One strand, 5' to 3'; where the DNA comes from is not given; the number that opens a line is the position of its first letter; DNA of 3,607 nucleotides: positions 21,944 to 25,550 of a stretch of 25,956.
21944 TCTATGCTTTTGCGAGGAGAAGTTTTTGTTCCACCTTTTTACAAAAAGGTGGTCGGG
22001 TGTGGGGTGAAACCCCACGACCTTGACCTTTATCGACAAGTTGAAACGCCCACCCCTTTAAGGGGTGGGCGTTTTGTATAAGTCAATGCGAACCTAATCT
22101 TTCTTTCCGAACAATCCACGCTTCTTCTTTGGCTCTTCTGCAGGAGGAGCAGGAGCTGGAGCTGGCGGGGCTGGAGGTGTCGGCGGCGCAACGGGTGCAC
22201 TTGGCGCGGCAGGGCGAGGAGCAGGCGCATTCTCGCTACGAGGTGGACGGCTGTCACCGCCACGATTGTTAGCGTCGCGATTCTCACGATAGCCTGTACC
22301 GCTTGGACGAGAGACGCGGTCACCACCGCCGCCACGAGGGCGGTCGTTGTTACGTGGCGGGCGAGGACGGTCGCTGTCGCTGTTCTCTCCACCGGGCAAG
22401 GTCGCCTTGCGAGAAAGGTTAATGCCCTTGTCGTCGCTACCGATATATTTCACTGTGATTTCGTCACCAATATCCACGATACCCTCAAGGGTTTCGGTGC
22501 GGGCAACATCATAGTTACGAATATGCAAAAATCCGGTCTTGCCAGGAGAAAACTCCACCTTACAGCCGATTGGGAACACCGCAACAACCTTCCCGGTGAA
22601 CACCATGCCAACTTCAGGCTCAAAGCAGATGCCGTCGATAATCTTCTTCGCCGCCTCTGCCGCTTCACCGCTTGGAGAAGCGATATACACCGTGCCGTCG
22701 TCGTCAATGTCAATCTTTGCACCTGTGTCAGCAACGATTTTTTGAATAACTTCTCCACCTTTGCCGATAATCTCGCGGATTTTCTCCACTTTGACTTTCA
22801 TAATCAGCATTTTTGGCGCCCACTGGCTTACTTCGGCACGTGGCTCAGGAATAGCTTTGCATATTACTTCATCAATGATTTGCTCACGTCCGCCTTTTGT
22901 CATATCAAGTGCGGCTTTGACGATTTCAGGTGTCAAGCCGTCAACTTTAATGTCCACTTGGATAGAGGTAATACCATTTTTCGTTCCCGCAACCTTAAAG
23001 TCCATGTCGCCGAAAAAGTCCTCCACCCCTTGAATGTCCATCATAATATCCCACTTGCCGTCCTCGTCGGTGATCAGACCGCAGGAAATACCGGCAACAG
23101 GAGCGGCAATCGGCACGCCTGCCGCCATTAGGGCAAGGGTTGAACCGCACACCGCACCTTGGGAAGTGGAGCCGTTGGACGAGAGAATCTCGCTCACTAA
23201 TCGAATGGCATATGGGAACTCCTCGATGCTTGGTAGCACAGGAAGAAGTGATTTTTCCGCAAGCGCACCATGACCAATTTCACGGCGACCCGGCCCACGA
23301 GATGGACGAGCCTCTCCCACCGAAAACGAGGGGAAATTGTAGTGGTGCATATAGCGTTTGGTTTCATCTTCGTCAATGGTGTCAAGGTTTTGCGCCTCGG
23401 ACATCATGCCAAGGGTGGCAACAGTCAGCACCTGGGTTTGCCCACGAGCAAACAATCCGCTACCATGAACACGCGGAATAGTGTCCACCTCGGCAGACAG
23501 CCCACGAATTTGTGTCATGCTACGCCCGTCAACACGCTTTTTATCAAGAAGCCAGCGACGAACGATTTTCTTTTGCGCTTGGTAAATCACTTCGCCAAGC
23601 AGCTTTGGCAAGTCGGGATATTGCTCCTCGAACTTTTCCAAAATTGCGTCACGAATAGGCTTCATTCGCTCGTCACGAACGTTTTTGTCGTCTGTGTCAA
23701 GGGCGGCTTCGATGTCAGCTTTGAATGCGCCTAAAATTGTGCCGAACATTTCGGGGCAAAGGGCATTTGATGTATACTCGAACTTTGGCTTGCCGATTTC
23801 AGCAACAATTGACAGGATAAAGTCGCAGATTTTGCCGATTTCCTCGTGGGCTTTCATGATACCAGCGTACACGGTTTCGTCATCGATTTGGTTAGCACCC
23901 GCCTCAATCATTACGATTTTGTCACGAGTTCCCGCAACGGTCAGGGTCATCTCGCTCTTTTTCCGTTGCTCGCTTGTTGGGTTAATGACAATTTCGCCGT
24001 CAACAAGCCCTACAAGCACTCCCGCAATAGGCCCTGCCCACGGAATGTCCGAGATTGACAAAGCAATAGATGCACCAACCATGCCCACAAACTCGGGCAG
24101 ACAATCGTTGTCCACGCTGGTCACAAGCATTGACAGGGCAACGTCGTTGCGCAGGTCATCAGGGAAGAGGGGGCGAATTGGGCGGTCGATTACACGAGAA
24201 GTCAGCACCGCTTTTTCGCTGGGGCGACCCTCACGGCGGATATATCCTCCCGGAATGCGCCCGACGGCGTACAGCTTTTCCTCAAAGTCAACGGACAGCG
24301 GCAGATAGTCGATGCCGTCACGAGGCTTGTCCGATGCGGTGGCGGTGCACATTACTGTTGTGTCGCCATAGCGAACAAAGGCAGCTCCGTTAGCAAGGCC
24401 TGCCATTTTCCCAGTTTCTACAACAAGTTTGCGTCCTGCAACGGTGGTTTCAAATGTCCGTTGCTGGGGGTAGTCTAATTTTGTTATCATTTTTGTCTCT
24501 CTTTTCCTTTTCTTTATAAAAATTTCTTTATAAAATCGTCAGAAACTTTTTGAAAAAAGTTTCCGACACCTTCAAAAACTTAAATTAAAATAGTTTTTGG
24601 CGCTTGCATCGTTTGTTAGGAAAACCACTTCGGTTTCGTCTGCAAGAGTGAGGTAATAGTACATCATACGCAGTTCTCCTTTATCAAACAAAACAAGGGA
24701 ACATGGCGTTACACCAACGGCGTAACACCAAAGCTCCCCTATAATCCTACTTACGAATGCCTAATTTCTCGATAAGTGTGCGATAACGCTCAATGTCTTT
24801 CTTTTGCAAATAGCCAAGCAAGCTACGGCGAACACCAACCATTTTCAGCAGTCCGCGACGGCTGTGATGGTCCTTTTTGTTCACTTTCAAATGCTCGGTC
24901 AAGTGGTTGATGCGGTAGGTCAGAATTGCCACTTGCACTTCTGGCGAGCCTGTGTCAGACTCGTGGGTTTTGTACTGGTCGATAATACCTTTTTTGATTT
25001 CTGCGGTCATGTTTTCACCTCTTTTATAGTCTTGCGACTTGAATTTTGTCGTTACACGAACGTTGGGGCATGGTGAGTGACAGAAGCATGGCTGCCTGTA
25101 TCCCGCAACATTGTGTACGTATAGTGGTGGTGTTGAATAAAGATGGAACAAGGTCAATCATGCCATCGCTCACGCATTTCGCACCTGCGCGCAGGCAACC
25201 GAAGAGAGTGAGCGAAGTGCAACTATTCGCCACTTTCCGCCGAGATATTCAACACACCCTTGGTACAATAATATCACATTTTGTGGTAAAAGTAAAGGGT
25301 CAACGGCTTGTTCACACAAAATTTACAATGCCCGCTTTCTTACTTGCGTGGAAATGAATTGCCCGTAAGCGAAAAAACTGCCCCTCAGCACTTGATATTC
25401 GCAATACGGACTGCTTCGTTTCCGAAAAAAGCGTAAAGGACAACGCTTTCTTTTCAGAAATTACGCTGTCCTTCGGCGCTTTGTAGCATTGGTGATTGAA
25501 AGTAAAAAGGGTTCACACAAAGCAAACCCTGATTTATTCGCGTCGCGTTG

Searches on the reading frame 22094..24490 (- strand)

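Call 45: search_protein_families(library=pfam, proteins=[window:22094-24490:-])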
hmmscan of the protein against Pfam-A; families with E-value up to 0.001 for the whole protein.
window:22094-24490:- (798 aa): 6 families
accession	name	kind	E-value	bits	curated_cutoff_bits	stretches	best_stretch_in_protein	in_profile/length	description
PF01138.27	RNase_PH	-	1.6e-50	171.3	25.5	2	19-150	2-130/130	3' exoribonuclease family, domain 1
PF03725.20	RNase_PH_C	-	7.9e-20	71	20.8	2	153-216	1-66/67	3' exoribonuclease family, domain 2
PF00013.35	KH_1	-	2.1e-10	40.7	21.5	1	563-618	3-64/66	KH domain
PF03726.19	PNPase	-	8e-09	36.3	24.6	1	252-324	6-81/81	Polyribonucleotide nucleotidyltransferase, RNA binding domain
PF00575.29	S1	-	3.8e-07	30.8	22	1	624-695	1-74/74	S1 RNA binding domain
PF22675.2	KH-I_KHDC4-BBP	-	0.00022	21.5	30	1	571-612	8-49/76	KHDC4/BBP-like, KH-domain type I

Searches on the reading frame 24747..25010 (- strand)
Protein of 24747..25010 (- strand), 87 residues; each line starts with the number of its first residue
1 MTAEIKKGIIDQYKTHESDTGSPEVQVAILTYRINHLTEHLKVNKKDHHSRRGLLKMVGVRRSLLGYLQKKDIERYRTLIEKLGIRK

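Call 45: search_protein_families(library=pfam, proteins=[window:24747-25010:-])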
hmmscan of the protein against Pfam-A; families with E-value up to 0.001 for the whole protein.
window:24747-25010:- (87 aa): 1 family
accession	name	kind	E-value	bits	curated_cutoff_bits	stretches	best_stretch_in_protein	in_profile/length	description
PF00312.27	Ribosomal_S15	-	2e-38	130.9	31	1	6-86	1-81/81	Ribosomal protein S15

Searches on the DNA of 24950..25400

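Call 9: search_rna_families(source=window, start=24950, end=25400, threshold=evalue, max_evalue=10)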
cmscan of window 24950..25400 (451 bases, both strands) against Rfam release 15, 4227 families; matches with E-value up to 10: 1.
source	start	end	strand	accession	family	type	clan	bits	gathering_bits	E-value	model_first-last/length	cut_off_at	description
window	25012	25038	-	RF01319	CRISPR-DR6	Gene; CRISPR;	-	20.1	39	0.12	1-30/30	no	CRISPR RNA direct repeat element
